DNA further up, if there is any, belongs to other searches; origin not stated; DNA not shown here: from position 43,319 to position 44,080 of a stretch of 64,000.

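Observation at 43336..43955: Extra 153-aa ORF inserted between fusA and tuf, inside the str operon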

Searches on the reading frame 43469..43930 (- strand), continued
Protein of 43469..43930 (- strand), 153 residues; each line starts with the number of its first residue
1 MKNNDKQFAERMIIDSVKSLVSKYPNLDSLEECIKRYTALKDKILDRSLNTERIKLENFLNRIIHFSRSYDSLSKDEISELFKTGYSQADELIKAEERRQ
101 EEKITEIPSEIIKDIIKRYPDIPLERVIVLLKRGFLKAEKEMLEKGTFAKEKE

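Call 45: find_encoding_contigs(protein=P0008, flank=10000, max_places=3)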
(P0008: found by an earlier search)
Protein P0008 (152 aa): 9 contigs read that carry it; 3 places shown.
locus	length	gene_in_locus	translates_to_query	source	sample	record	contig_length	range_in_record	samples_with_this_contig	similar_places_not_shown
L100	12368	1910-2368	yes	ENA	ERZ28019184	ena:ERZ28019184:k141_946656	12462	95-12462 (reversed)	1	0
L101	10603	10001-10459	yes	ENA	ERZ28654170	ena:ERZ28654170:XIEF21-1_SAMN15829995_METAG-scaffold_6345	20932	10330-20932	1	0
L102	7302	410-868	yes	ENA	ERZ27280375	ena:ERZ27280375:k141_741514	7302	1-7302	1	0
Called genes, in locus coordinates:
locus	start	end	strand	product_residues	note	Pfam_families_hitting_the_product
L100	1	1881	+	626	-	?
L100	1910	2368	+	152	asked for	-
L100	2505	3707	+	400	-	PF00009:GTP_EFTU, PF03144:GTP_EFTU_D2, PF03143:GTP_EFTU_D3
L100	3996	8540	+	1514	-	PF00498:FHA, PF01580:FtsK_SpoIIIE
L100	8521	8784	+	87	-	-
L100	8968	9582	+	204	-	PF06013:WXG100 (faint)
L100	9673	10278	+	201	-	-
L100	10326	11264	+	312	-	-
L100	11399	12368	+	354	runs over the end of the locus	?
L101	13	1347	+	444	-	PF00772:DnaB, PF13481:AAA_25, PF03796:DnaB_C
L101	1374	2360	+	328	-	PF01171:ATP_bind_3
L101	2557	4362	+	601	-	PF06480:FtsH_ext, PF00004:AAA, PF07728:AAA_5 (weak), PF17862:AAA_lid_3, PF01434:Peptidase_M41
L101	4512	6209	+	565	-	-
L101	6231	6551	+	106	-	-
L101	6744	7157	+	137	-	PF00164:Ribosom_S12_S23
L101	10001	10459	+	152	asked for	-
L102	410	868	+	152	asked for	-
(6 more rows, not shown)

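Call 48: find_encoding_contigs(protein=P0007, flank=3000, max_places=4)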
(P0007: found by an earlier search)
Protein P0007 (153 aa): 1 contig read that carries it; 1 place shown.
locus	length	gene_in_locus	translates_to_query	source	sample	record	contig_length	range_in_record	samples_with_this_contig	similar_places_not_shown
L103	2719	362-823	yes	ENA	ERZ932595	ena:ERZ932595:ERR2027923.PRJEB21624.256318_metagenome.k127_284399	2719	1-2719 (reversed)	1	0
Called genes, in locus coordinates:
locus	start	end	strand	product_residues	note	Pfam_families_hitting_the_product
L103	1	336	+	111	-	?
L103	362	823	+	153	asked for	-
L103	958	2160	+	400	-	PF00009:GTP_EFTU, PF03144:GTP_EFTU_D2, PF03143:GTP_EFTU_D3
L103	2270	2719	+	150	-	?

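Call 49: find_encoding_contigs(protein=P0005, flank=3000, max_places=6)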
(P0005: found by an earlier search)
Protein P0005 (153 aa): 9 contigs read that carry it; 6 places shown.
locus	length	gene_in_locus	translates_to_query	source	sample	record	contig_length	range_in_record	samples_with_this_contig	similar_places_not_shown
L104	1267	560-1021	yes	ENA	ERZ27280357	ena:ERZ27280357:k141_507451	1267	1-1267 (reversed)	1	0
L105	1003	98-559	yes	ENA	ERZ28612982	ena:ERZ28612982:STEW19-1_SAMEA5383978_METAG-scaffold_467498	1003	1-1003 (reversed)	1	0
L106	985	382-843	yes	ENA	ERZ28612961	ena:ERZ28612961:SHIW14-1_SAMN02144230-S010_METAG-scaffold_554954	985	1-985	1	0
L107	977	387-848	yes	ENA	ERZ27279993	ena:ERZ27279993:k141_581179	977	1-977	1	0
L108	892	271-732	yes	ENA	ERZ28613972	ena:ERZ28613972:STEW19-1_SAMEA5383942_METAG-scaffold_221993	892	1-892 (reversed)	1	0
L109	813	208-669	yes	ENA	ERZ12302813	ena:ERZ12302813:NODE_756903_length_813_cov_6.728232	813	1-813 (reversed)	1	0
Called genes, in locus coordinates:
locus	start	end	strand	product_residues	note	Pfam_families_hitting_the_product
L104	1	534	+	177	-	?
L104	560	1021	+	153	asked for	-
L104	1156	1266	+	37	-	PF00009:GTP_EFTU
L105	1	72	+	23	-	?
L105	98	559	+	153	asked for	-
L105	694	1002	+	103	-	PF00009:GTP_EFTU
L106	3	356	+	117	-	?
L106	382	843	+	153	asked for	-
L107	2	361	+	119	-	?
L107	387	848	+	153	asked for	-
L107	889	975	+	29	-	?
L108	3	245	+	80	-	?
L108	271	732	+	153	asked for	-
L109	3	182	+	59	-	?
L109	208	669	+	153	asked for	-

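Call 54: search_solved_structures(query=A2, max_evalue=10)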
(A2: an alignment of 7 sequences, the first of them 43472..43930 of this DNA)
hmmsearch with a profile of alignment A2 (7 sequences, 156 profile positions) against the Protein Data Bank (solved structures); distinct sequences matched with E-value up to 10: 16.
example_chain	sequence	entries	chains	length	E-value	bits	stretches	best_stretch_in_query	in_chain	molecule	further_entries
3jbn_Ab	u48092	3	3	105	0.0082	19.3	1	84-150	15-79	60S ribosomal protein eL36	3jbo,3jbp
3j79_b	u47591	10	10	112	0.0091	19.1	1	85-150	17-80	60S ribosomal protein eL36 | 60S ribosomal protein L36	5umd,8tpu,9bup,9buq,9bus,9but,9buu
5u32_A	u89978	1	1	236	0.041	17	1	8-94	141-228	tRNA ligase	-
7esz_B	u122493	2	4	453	0.11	15.6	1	10-56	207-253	BACTERIA FACTOR A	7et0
6tzx_A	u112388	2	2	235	0.12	15.5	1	8-94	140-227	tRNA ligase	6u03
2wus_R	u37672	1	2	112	0.14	15.3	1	64-109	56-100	PUTATIVE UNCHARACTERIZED PROTEIN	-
2wd5_A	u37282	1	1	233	0.2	14.8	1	78-140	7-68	STRUCTURAL MAINTENANCE OF CHROMOSOMES PROTEIN 1A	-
6tzo_A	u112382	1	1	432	0.26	14.4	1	8-102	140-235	tRNA ligase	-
6u00_A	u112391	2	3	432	0.26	14.4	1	8-102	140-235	tRNA ligase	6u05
6tzm_A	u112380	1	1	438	0.27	14.4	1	8-102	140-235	tRNA ligase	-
2ekg_A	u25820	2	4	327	0.36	14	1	12-50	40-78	Proline dehydrogenase/delta-1-pyrroline-5-carboxylate dehydrogenase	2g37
7dg5_A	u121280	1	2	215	0.4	13.8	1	87-141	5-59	Structural maintenance of chromosomes protein 1A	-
2e8g_A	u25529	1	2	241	0.65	13.1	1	69-133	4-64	Hypothetical protein PH0536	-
6ahc_A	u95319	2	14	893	1.1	12.3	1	57-98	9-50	Aldehyde-alcohol dehydrogenase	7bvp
6tqh_A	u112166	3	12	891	1.4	12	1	57-98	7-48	Aldehyde-alcohol dehydrogenase | Bifunctional aldehyde-alcohol dehydrogenase AdhE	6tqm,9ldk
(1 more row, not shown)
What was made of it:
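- On Sigma-70 region 4 / helix-turn-helix DNA-binding domains: The profile search against PDB sequences gives nothing relevant (call 54).
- Tried and rejected: A profile search of PDB sequences gave nothing (call 54).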

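Call 59: search_dna_similar(query=window:43472-43930:-, collection=phages, mode=protein, max_evalue=0.1)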
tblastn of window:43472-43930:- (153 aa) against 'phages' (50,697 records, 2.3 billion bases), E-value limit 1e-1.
No match.

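Call 60: search_dna_similar(query=window:43472-43930:-, collection=plasmids, mode=protein, max_evalue=0.1)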
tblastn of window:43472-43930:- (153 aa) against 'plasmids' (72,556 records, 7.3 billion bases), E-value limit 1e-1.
No match.

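Call 61: find_related_loci(query=A1, collection=viral_contigs, flank=3000)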
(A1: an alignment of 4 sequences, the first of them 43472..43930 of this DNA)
Query A1 (153 aa) in viral_contigs; peptide patterns used: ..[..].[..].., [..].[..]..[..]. (x = any residue, [..] = any of these).
304 stretches matched a pattern, but none encodes a relative of the query by tblastn (E <= 1e-3).
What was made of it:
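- There are no hits in phages, plasmids or IMG/VR (calls 59-61). The family is absent from phage, plasmid and viral collections (calls 59-61).
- Tried and rejected: Mobile-element origin: tblastn against phages and plasmids and an IMG/VR scan found nothing (calls 59-61).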

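Call 62: search_protein_families(library=phrogs, proteins=[window:43472-43930:-, P0003, P0020, P0019, P0017, L010:137-517:+, L097:144-461:+, L011:99-278:+], max_evalue=0.1)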
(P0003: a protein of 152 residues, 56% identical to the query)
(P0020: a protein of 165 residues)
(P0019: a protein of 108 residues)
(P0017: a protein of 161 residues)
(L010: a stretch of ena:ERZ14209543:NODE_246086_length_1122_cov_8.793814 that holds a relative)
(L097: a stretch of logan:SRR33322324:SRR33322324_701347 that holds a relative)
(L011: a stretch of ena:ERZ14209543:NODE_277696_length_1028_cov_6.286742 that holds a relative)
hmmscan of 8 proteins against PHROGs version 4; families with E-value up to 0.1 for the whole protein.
window:43472-43930:- (153 aa): 1 family
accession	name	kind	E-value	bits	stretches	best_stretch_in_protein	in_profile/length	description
phrog_13313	-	unknown function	0.07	13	1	63-117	41-97/595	-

P0003 (152 aa): 2 families
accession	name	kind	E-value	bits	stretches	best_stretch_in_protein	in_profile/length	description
phrog_31281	-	unknown function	0.0072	17.5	0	20-48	39-67/67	-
phrog_37010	-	unknown function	0.044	14.3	0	107-135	7-35/264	-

P0020 (165 aa): 1 family
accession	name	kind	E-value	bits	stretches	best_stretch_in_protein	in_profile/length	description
phrog_1642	-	head and packaging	0.0066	17.4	1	2-99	21-115/152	virion structural protein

P0019 (108 aa): 4 families
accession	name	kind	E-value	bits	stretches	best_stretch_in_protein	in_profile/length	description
phrog_18492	-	unknown function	0.064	14.9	0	45-68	35-57/77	-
phrog_6405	-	unknown function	0.064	14.4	1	8-63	78-133/138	-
phrog_899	-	unknown function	0.074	14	1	25-88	130-194/221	-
phrog_26386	-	unknown function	0.096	14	0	51-103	17-69/93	-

P0017 (161 aa): 1 family
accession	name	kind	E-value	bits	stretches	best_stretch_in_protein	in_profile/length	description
phrog_2767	-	unknown function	0.085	12.6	0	44-101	344-402/442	-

L010:137-517:+ (127 aa): 2 families
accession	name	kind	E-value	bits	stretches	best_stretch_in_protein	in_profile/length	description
phrog_13625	-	unknown function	0.072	14.2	1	27-93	20-86/94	-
phrog_22563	-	unknown function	0.097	13.2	0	56-121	28-93/179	-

L097:144-461:+ (106 aa): 1 family
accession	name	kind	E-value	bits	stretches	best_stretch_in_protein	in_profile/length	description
phrog_26847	-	unknown function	0.03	15.7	1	50-74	11-35/97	-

L011:99-278:+ (60 aa): 0 families
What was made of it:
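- On Known anti-phage defence or phage protein families: The best PHROGs hit is E 0.07 (call 62). tblastn against phages and plasmids gives no match (calls 59, 60), and IMG/VR gives none (call 61).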

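Call 63: search_protein_families(library=padloc, proteins=[window:43472-43930:-, P0003, P0020, P0019, P0017, L010:137-517:+, L097:144-461:+, L011:99-278:+], max_evalue=0.1)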
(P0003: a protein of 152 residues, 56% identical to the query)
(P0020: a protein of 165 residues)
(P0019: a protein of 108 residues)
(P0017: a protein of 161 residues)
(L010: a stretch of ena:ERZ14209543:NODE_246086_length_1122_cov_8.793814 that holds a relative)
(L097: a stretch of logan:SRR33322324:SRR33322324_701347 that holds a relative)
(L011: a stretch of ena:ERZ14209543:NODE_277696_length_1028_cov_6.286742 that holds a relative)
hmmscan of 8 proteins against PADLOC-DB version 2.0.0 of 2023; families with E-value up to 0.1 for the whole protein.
window:43472-43930:- (153 aa): 0 families

P0003 (152 aa): 1 family
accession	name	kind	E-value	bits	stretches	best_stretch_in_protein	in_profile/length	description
PDLC02975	WH_III-A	-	0.0029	16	1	50-113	26-86/103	-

P0020 (165 aa): 1 family
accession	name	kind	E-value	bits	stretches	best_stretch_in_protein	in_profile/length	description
PDLC03963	SoFic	-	0.011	13.1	1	84-156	269-342/361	-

P0019 (108 aa): 2 families
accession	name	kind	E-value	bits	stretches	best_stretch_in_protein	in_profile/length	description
PDLC04264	PDC-M01B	-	0.011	13.5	1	20-99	4-82/282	-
PDLC00695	Effector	-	0.013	13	1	27-70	94-137/195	2TM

P0017 (161 aa): 4 families
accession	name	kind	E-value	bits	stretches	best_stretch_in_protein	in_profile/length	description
PDLC03819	RTasSLATT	-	0.0029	15.4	1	42-97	78-128/176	DRT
PDLC04526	PDC-M22B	-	0.0037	14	1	2-92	177-265/535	-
PDLC00695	Effector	-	0.027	12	1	41-94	79-131/195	2TM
PDLC03859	LmuB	-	0.07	10.3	1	7-107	408-503/611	-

L010:137-517:+ (127 aa): 2 families
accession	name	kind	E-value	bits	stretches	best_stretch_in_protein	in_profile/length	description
PDLC02163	Avs2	-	0.019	10.5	1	12-120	1084-1192/1576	-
PDLC01904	CARF5--CARF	-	0.036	11.8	1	8-110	205-306/351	-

L097:144-461:+ (106 aa): 1 family
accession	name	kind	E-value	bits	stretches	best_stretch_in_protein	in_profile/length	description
PDLC02050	Cas8b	-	0.00063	17.3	1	2-97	23-98/496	-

L011:99-278:+ (60 aa): 0 families

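Call 76: find_homologous_proteins(query=A6, max_evalue=0.1)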
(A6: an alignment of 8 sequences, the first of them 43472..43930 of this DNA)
Query A6 (8 sequences) (153 aa, profile of the alignment): 8 proteins with E <= 0.1 among 1790 candidates.
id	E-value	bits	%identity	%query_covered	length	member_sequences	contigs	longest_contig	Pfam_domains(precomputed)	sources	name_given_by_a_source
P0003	1.5e-64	234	56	93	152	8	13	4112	-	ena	-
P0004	2.4e-64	234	55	93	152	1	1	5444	-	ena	-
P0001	1.6e-62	228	100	100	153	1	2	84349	-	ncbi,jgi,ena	-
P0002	1.1e-61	225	89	100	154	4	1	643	-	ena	-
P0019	4.6e-28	116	30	68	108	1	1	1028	-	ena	-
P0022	1.4e-24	105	24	58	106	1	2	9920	-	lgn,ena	-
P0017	2.8e-22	97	40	27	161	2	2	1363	-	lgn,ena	-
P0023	7.8e-21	92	27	57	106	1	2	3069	-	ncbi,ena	-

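Call 77: find_encoding_contigs(protein=P0022, flank=8000, max_places=3)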
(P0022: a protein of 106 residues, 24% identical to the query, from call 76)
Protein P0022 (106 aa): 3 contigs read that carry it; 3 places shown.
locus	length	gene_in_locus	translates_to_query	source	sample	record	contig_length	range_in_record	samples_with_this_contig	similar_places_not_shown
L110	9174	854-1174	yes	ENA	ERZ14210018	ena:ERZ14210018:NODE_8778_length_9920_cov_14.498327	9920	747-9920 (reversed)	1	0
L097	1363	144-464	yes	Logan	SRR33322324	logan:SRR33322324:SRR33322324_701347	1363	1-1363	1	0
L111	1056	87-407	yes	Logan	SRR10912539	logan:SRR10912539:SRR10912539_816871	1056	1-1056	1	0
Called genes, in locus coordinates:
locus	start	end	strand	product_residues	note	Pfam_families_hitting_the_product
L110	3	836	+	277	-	?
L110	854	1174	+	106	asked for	-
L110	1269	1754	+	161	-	-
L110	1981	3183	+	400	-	PF00009:GTP_EFTU, PF03144:GTP_EFTU_D2, PF03143:GTP_EFTU_D3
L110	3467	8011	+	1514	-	PF00498:FHA, PF01580:FtsK_SpoIIIE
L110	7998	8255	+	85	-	-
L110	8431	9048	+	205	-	PF06013:WXG100 (faint)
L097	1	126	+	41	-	?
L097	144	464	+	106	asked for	-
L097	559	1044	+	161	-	-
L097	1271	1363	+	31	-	?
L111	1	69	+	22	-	?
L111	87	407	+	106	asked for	-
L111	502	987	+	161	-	-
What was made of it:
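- Some strains carry an EssC/WXG100-like type VII secretion locus immediately downstream of tuf (calls 45, 77).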

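Call 78: find_encoding_contigs(protein=P0023, flank=4000, max_places=3)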
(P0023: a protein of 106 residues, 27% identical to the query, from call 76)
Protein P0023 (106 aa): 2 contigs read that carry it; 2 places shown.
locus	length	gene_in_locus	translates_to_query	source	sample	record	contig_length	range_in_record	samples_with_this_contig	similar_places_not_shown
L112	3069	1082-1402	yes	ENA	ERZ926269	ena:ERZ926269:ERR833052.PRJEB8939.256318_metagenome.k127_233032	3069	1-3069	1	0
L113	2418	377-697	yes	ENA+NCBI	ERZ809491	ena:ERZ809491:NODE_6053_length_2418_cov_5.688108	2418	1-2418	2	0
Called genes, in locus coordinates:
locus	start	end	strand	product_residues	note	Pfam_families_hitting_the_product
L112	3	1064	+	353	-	?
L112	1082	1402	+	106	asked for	-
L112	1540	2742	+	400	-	PF00009:GTP_EFTU, PF03144:GTP_EFTU_D2, PF03143:GTP_EFTU_D3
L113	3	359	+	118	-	?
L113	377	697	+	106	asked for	-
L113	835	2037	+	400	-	PF00009:GTP_EFTU, PF03144:GTP_EFTU_D2, PF03143:GTP_EFTU_D3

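Call 85: predict_structure(alignment_id=A6)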
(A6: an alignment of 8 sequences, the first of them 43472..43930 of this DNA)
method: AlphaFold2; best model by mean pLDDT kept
length: 153 residues; sequences in the alignment: 8
mean_pLDDT: 81.7   pTM: 0.61
mean pLDDT of the five models: 81.7, 81.4, 80.2, 78.9, 79.0
residues with pLDDT >= 90: 57; 70-90: 69; 50-70: 20; < 50: 7
segments of 3 or more residues with pLDDT < 50: 147-153
pLDDT, mean of each block of 10 residues (from residue 1): 81 94 89 94 89 94 85 85 94 81 64 81 78 75 56 38
secondary structure, 60 per line:
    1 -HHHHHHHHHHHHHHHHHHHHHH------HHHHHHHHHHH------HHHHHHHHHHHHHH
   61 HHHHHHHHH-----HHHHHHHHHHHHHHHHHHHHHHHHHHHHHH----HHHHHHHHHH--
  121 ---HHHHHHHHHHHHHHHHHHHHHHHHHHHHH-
elements in order: H2-23 H30-40 H47-69 H75-104 H109-118 H124-152
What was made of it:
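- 43469..43930 (-): orfX: 153-aa orphan protein gene. It has an N-module of about 100 aa and a C-module that repeats part of it. AF2 pLDDT 81.7, six helices (call 85).
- AF2 gives a confident, consistent fold (five models at pLDDT 79-82, call 85).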

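Call 89: fold_search(model_id=the predicted structure, library=pdb)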
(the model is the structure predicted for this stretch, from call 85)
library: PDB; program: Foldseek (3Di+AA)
matches with E <= 10: 187; with E <= 0.001: 0
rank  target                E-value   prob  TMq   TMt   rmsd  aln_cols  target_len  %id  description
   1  5m4y_A                3.7e-01  0.54  0.32  0.28  14.2       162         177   14  Crystal structure of the Sec3/Sso2 complex at 2.20 angstrom resolution (released 2017-02-08)
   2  5m4y_C                4.2e-01  0.51  0.31  0.28  14.2       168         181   14  Crystal structure of the Sec3/Sso2 complex at 2.20 angstrom resolution (released 2017-02-08)
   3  6tz9_A                7.8e-01  0.16  0.21  0.20  27.6       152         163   12  CryoEM reconstruction of membrane-bound ESCRT-III filament composed of CHMP1B only (released 2020-04-08)
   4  5m4y_E                8.7e-01  0.13  0.21  0.18  15.9       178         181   16  Crystal structure of the Sec3/Sso2 complex at 2.20 angstrom resolution (released 2017-02-08)
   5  6f03_A                8.7e-01  0.06  0.15  0.15  14.8       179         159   14  The crystal structure of secreted antigen BPSL2520 (released 2018-12-05)
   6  6tz5_AA               9.2e-01  0.15  0.22  0.20  26.7       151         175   14  CryoEM reconstruction of membrane-bound ESCRT-III filament composed of CHMP1B+IST1 (left-handed) (released 2020-04-08)
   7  5lg4_A                9.7e-01  0.25  0.32  0.27  14.7       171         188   13  Crystal structure of the Sec3/Sso2 complex at 2.9 angstrom resolution (released 2017-02-08)
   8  9n22_K                1.4e+00  0.11  0.24  0.18  54.4       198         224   11  Y20S (Sec18-Sec17-Sec9-Sso1-Snc1) EDTA - Class 2 (released 2025-10-01)
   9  9puo_F                1.4e+00  0.28  0.29  0.36  10.8       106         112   10  Neutralizing monoclonal antibody Fab fragment bound to leptin (released 2025-11-05)
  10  7q83_B                1.4e+00  0.09  0.21  0.21  16.8       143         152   13  Crystal structure of S. cerevisiae Sso2 in complex with the pleckstrin homology domain of Sec3 (released 2022-08-31)
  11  6ikn_B                1.4e+00  0.08  0.19  0.11  28.1       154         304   18  Crystal structure of the GAS7 F-BAR domain (released 2019-10-16)
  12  6tz4_02               1.8e+00  0.12  0.23  0.21  26.9       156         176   13  CryoEM reconstruction of membrane-bound ESCRT-III filament composed of CHMP1B+IST1 (right-handed) (released 2020-04-08)
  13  6dm8_C                2.0e+00  0.07  0.17  0.08  14.2       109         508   13  Understanding the Species Selectivity of Myeloid cell leukemia-1 (Mcl-1) inhibitors (released 2018-08-01)
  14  9clb_F                2.2e+00  0.10  0.20  0.25  10.4       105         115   13  Crystal structure of Bak bound to the inhibitory aBAK (released 2025-07-16)
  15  8svy_A                2.3e+00  0.08  0.18  0.07  11.2        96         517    7  MBP-Mcl1 in complex with ligand 10 (released 2023-08-09)
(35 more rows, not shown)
